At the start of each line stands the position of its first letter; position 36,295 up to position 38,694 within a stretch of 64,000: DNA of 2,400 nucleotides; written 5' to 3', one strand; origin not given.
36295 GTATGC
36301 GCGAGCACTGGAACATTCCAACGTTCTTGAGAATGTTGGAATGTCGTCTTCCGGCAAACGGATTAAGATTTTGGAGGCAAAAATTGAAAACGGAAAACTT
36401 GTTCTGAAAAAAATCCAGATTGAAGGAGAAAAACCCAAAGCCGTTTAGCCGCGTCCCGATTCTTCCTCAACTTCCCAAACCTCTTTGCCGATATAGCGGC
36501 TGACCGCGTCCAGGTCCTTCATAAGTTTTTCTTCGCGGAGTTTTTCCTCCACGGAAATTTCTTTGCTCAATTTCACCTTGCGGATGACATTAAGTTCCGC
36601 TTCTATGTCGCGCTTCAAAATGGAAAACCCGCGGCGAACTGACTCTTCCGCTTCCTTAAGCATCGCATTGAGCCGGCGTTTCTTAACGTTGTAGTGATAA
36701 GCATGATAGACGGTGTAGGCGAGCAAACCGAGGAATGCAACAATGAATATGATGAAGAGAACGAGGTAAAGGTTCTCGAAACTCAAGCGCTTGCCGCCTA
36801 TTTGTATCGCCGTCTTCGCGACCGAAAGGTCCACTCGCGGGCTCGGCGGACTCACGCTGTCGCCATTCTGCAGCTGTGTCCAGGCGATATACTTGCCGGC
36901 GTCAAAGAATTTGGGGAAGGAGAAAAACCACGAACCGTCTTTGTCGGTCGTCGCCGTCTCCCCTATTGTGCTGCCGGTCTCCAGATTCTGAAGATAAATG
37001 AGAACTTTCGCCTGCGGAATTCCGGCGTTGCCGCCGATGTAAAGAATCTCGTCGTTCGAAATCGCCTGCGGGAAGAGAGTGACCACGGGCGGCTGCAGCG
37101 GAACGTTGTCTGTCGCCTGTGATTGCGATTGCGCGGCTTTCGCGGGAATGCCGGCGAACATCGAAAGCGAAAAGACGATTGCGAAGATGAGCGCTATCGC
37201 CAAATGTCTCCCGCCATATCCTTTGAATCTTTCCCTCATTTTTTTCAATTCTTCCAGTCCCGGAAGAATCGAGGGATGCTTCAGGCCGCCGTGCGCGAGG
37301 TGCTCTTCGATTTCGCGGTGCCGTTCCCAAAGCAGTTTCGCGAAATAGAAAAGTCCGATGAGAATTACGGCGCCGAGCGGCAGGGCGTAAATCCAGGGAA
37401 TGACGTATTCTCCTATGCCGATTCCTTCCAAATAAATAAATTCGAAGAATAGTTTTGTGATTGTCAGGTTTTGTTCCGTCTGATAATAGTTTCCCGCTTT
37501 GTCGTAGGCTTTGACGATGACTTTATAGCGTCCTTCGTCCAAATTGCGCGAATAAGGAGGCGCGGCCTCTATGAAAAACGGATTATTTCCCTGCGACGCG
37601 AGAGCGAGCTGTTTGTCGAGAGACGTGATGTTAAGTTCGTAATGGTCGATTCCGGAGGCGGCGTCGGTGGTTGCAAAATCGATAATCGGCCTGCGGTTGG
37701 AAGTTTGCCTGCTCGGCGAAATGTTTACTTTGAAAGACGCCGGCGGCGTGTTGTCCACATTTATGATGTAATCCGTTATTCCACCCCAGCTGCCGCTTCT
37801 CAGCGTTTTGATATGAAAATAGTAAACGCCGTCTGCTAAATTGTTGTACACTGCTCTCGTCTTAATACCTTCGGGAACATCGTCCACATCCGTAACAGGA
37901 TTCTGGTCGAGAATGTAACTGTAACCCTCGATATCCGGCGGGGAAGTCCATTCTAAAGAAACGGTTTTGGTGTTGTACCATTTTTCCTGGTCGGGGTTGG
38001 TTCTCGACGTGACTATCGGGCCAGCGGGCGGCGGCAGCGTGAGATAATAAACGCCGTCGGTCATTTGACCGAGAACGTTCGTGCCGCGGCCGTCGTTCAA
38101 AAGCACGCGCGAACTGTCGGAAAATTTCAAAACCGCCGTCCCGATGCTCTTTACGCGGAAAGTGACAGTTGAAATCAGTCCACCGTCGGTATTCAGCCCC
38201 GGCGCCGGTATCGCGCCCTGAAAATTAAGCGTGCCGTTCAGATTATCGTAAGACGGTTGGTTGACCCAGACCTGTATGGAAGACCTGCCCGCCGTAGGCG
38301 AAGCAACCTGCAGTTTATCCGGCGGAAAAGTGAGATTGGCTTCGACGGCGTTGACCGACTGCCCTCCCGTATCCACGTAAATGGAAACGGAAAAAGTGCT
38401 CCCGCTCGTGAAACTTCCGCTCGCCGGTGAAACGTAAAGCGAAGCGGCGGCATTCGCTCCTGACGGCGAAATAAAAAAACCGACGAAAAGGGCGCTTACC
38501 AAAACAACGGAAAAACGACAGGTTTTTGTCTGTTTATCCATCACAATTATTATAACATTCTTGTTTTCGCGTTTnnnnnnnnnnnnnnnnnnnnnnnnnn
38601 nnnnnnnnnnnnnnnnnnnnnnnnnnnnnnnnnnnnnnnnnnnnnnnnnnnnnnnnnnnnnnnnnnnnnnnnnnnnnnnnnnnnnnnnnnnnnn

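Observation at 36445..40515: Cohesin-dockerin pair in a putative small-genome bacterium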

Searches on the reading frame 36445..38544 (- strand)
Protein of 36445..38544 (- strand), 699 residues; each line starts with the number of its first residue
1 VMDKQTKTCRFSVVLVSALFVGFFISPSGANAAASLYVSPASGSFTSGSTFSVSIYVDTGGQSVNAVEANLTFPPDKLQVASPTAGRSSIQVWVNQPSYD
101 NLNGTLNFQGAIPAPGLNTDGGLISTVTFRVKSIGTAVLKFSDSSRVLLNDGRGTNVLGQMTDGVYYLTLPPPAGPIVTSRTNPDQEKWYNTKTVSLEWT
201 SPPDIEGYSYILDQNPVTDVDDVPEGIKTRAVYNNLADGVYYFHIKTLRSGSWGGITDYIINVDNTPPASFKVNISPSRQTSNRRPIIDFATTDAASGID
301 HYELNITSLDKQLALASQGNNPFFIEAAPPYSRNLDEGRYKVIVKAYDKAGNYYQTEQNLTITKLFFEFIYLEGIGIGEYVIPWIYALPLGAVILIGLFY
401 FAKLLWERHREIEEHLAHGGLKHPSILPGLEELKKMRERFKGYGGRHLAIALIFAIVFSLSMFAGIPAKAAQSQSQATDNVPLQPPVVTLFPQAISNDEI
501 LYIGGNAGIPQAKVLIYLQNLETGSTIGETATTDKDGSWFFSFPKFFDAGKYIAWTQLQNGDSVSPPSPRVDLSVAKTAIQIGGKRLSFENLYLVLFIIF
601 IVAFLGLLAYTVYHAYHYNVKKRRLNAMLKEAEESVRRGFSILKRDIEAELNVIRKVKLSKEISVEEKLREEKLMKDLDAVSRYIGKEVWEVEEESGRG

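Call 3: search_protein_families(library=pfam, proteins=[window:36445-38544:-], max_evalue=1)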
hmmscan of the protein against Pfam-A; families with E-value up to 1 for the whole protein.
window:36445-38544:- (699 aa): 9 families
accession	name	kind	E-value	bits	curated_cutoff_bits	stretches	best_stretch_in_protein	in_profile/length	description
PF19077.6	Big_13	-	9.7e-07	29.7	27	1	332-362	69-100/102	Bacterial Ig-like domain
PF00963.24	Cohesin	-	4.2e-06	27.4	24.1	1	46-144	11-117/139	Cohesin domain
PF07495.19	Y_Y_Y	-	0.00068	19.9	26.6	1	333-363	33-63/65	Y_Y_Y domain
PF13620.12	CarboxypepD_reg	-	0.077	13.8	32.3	0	507-542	10-43/82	Carboxypeptidase regulatory-like domain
PF12245.14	Big_3_2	-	0.084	13.5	23.3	1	337-360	94-118/122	Bacterial Ig-like domain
PF14880.11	COX14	-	0.093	13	25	1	605-625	29-49/59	Cytochrome oxidase c assembly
PF06305.16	LapA_dom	-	0.14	12.5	28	1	592-636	19-63/64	Lipopolysaccharide assembly protein A domain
PF24893.1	DUF7743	-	0.2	11.8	27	1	262-359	1-93/120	Domain of unknown function (DUF7743)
PF15418.12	DUF4625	-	0.21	12.3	27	1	334-362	102-130/131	Domain of unknown function (DUF4625)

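Call 4: search_protein_families(library=ncbifam, proteins=[window:36445-38544:-], max_evalue=1)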
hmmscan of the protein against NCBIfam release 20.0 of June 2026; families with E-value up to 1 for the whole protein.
window:36445-38544:- (699 aa): 5 families
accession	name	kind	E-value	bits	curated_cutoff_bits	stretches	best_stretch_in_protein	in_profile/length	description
NF033510.3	Ca_tandemer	repeat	0.0037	17.6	50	0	320-352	62-94/96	Ca2+-stabilized repeat-containing adhesin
NF006539.0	PRK09029.1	equivalog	0.015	14.2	494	1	500-564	140-204/458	o-succinylbenzoate--CoA ligase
NF047446.1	barrel_OmpL47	domain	0.027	14.9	40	1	290-355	9-60/68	OmpL47-type beta-barrel domain-containing protein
TIGR02588.1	TIGR02588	hypoth_equivalog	0.067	13.2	95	1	595-672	6-83/122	TIGR02588 family protein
NF038219.1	IcmV_IVB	equivalog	0.12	12.4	100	1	593-631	102-140/149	type IVB secretion system protein IcmV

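Call 8: search_solved_structures(query=window:36445-38544:-, max_evalue=1, show_alignments=2)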
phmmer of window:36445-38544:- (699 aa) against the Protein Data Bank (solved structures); distinct sequences matched with E-value up to 1: 2.
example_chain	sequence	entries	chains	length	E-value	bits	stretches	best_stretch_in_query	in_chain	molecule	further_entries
3dka_A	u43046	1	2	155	0.3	12.4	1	639-687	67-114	DinB-like Protein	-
6aq3_A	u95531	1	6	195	0.35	12.2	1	204-241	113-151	trafficking protein particle complex subunit 3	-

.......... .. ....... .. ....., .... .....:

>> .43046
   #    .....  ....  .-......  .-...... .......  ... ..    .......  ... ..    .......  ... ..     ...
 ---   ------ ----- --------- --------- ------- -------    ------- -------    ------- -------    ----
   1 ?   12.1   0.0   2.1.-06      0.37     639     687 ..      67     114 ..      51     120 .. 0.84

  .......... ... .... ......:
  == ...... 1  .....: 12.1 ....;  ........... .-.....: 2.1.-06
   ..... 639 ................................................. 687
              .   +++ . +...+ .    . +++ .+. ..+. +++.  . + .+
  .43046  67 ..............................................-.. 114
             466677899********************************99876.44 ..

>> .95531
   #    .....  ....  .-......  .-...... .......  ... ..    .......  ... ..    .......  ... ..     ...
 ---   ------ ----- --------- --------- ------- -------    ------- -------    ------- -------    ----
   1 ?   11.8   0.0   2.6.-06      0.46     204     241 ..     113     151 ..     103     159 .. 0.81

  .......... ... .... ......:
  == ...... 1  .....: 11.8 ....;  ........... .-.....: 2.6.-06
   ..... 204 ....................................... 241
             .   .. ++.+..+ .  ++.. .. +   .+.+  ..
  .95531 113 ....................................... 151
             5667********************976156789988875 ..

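Call 11: find_homologous_proteins(query=window:36445-38544:-)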
Query window:36445-38544:- (699 aa): 455 proteins with E <= 0.001 among 8000 candidates; the best 120 are listed.
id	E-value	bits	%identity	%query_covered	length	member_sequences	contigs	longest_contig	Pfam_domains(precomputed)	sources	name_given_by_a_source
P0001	0.0e+0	1580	100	100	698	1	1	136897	PF00963.25,PF19077.7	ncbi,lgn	-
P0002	3.8e-294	995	62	99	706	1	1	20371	PF00963.25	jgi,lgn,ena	-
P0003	4.9e-294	995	62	99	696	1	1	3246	PF00963.25,PF19077.7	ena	-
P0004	1.6e-289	980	61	99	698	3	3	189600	PF00963.25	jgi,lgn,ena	jgi:hypothetical protein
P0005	2.7e-288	976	63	99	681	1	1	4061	PF00963.25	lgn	-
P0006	6.0e-286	968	61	96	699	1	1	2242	PF00963.25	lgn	-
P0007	2.7e-283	959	61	99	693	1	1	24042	PF00963.25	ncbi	-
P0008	4.4e-283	959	60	97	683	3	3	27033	PF00963.25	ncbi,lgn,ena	-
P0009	3.5e-281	953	60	68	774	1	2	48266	PF00963.25,PF19077.7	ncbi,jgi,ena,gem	-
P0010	1.6e-279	947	61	94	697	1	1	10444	PF00963.25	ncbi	-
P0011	1.1e-278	944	60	98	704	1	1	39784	PF00963.25,PF19077.7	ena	-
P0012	1.7e-275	934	58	100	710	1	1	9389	PF00963.25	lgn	-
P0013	7.9e-275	932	58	99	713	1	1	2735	PF00963.25,PF19077.7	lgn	-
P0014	8.2e-275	931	59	98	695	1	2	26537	PF00963.25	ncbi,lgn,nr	ncbi:MAG: hypothetical protein HY432_01140 [Candidatus Liptonbacteria bacterium]|nr:hypothetical pro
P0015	1.6e-274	931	57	99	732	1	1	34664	PF00963.25,PF19077.7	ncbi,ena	-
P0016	1.8e-273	927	59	96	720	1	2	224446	PF00963.25,PF19077.7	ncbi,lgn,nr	ncbi:MAG: hypothetical protein KGJ89_01820 [Patescibacteria group bacterium]|nr:cohesin domain-conta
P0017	3.1e-273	926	59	99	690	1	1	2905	PF00963.25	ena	-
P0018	4.7e-273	926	58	99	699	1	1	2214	PF00963.25,PF19077.7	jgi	jgi:hypothetical protein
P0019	7.5e-267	905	57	99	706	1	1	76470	PF00963.25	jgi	jgi:hypothetical protein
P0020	3.5e-265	900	56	98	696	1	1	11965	PF00963.25,PF19077.7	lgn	-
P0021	6.4e-263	892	56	96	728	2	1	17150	PF00963.25,PF19077.7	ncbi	-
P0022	3.1e-262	890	56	98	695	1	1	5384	PF00963.25,PF19077.7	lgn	-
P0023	4.2e-262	889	56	100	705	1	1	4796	PF00963.25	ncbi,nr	ncbi:MAG: cohesin domain-containing protein [bacterium]|nr:cohesin domain-containing protein [bacter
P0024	5.8e-260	882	54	99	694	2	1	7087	PF00963.25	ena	-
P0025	3.1e-259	880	55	97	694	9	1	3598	PF00963.25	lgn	-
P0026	5.5e-257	873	56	98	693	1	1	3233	PF00963.25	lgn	-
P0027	4.2e-254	863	56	98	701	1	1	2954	PF00963.25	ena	-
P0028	7.8e-254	862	54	100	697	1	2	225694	PF00963.25,PF19077.7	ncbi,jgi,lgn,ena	-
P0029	6.3e-252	856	56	94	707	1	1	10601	PF00963.25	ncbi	-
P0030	6.8e-252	856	55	99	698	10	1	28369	PF00963.25,PF19077.7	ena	-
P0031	2.8e-251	854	54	99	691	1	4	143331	PF00963.25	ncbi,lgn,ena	-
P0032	3.2e-250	850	55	95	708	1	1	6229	PF00963.25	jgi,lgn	jgi:hypothetical protein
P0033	6.8e-250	849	53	98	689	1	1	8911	PF00963.25,PF19077.7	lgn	-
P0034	1.2e-249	848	55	95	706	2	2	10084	PF00963.25,PF19077.7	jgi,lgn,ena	jgi:hypothetical protein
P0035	7.5e-248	842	53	99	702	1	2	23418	PF00963.25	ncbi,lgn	-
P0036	1.4e-246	838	54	97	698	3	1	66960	PF00963.25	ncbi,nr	ncbi:MAG: hypothetical protein HY093_00570 [Candidatus Liptonbacteria bacterium]|nr:hypothetical pro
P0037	2.2e-246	838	52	98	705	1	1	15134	PF00963.25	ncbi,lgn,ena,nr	ncbi:MAG: Uncharacterized protein G01um101420_960 [Parcubacteria group bacterium Gr01-1014_20]|nr:MA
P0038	2.6e-246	837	55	97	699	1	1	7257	PF00963.25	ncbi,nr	ncbi:MAG: hypothetical protein HYT13_02830 [Candidatus Liptonbacteria bacterium]|nr:hypothetical pro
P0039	2.7e-246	837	54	97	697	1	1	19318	PF06305.17,PF00963.25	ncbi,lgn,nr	ncbi:MAG: cohesin domain-containing protein [Candidatus Liptonbacteria bacterium]|nr:cohesin domain-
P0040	3.3e-246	837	53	99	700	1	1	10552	PF00963.25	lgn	-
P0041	8.9e-245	832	53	99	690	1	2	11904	PF00963.25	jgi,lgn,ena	-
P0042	1.2e-244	832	52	99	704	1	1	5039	PF00963.25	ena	-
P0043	1.2e-244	832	54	95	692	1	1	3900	PF00963.25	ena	-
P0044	2.9e-243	827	53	95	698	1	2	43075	PF06305.17,PF00963.25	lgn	-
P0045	7.6e-243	826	53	98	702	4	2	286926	PF00963.25,PF19077.7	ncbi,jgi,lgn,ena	ncbi:MAG: cohesin domain-containing protein [Candidatus Paceibacterota bacterium]|jgi:hypothetical p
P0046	1.5e-242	825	55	95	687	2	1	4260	PF00963.25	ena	-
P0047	4.4e-242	823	53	97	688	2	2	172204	PF00963.25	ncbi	-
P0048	5.1e-242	823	53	99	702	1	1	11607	PF00963.25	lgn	-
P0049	1.1e-241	822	53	98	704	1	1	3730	PF00963.25,PF19077.7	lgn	-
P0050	1.3e-241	822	51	98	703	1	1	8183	PF00963.25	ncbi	-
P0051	8.9e-241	819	52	97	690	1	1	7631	PF00963.25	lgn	-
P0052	2.0e-240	818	50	99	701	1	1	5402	PF00963.25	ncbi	-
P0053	2.1e-240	818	54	95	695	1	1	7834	PF00963.25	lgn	-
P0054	3.1e-240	817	50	97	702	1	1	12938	PF00963.25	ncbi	ncbi:MAG: cohesin domain-containing protein, partial [Patescibacteria group bacterium]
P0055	5.7e-240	816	52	99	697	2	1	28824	PF00963.25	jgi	-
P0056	1.2e-239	815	53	97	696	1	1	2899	PF00963.25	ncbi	-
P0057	2.5e-239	814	51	98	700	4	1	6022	PF00963.25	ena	-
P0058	2.0e-237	808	52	100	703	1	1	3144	PF00963.25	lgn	-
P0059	2.3e-236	804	52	98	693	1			PF06305.17,PF00963.25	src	-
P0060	1.0e-235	802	62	81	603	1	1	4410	PF00963.25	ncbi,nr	ncbi:MAG: cohesin domain-containing protein, partial [bacterium]|nr:cohesin domain-containing protei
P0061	3.4e-235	801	52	100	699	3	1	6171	PF00963.25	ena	-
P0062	1.4e-234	799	52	99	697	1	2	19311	PF00963.25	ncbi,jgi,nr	ncbi:hypothetical protein C4587_02995 [Candidatus Parcubacteria bacterium]|nr:MAG: hypothetical prot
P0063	3.2e-234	797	52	96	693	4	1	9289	PF00963.25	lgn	-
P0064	7.0e-234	796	52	99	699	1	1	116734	PF00963.25,PF19077.7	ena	-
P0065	5.5e-233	793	52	99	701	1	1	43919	PF00963.25,PF19077.7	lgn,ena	-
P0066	6.6e-233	793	51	98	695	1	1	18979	PF00963.25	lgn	-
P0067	1.3e-232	792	53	94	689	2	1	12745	PF00963.25,PF19077.7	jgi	-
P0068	3.4e-232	791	52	95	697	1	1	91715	PF00963.25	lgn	-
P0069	1.3e-230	785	51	99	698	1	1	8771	PF00963.25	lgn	-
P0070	1.9e-230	785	51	97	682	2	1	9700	PF00963.25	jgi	jgi:hypothetical protein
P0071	4.4e-229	780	50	97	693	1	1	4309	PF00963.25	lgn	-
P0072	4.7e-229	780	49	98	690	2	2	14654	PF00963.25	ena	-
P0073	1.2e-225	769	51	100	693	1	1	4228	PF00963.25,PF19077.7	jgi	jgi:Cohesin domain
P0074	1.5e-225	769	50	97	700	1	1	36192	PF00963.25,PF19077.7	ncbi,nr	ncbi:MAG: hypothetical protein KGJ13_02945 [Patescibacteria group bacterium]|nr:hypothetical protein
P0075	2.0e-224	765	50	97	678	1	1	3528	PF00963.25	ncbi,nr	ncbi:MAG: cohesin domain-containing protein [bacterium]|nr:cohesin domain-containing protein [bacter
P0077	1.1e-222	759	51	96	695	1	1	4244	PF00963.25,PF19077.7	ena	-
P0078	1.8e-219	749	48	98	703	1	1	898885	PF00963.25,PF19077.7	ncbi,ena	-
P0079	7.5e-218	743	49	94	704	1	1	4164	PF00963.25,PF19077.7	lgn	-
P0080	8.1e-218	743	48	99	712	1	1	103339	PF00963.25,PF19077.7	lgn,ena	-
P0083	6.7e-216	737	49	98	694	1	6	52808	PF00963.25,PF19077.7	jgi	jgi:hypothetical protein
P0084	1.1e-215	736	49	97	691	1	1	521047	PF00963.25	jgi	-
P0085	3.3e-214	731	50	95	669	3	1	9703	PF00963.25,PF19077.7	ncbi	ncbi:MAG: hypothetical protein RL681_596 [Candidatus Parcubacteria bacterium]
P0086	1.9e-213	729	48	99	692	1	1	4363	PF00963.25,PF19077.7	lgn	-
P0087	8.8e-211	720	48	95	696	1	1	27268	PF00963.25,PF19077.7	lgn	-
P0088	1.0e-210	720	49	96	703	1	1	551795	PF07495.20,PF00963.25,PF19077.7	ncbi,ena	-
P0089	1.0e-210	720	49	95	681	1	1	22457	PF00963.25,PF19077.7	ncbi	-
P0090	2.3e-210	718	48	98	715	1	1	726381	PF00963.25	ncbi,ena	-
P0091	3.0e-210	718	48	96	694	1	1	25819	PF00963.25,PF19077.7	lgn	-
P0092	9.3e-210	716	48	96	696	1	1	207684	PF00963.25,PF19077.7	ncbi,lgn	-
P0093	5.3e-209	714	47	98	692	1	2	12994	PF00963.25,PF19077.7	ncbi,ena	-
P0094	3.3e-208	711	49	97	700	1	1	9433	PF00963.25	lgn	-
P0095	4.3e-208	711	48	98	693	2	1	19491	PF00963.25,PF19077.7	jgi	jgi:hypothetical protein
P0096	2.4e-206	705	48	96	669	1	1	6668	PF00963.25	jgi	jgi:hypothetical protein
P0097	6.6e-203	694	47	97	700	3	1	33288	PF00963.25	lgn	-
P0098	9.7e-202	690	46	99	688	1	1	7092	PF00963.25,PF19077.7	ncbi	-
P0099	3.7e-199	681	45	99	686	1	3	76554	PF00963.25,PF19077.7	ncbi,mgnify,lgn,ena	ncbi:MAG: cohesin domain-containing protein [Patescibacteria group bacterium]|mgnify:CR=1 FL=1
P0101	6.9e-198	677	46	97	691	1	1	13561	PF00963.25,PF28533.1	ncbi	-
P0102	3.0e-197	675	45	96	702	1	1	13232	PF00963.25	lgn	-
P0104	6.5e-196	671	46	97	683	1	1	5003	PF00963.25,PF19077.7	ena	-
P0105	1.1e-195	670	44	97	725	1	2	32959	PF00963.25,PF19077.7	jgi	-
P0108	2.2e-194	666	45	98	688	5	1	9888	PF00963.25,PF19077.7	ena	-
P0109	6.3e-194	664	45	98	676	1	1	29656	PF00963.25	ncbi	-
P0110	1.3e-193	663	45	99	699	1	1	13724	PF00963.25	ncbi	-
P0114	1.1e-190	653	45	95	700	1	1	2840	PF00963.25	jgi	jgi:hypothetical protein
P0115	1.2e-190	653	46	95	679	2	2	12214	PF07495.20,PF00963.25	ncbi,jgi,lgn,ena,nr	ncbi:MAG: hypothetical protein FJZ43_02720 [Candidatus Staskawiczbacteria bacterium]|nr:hypothetical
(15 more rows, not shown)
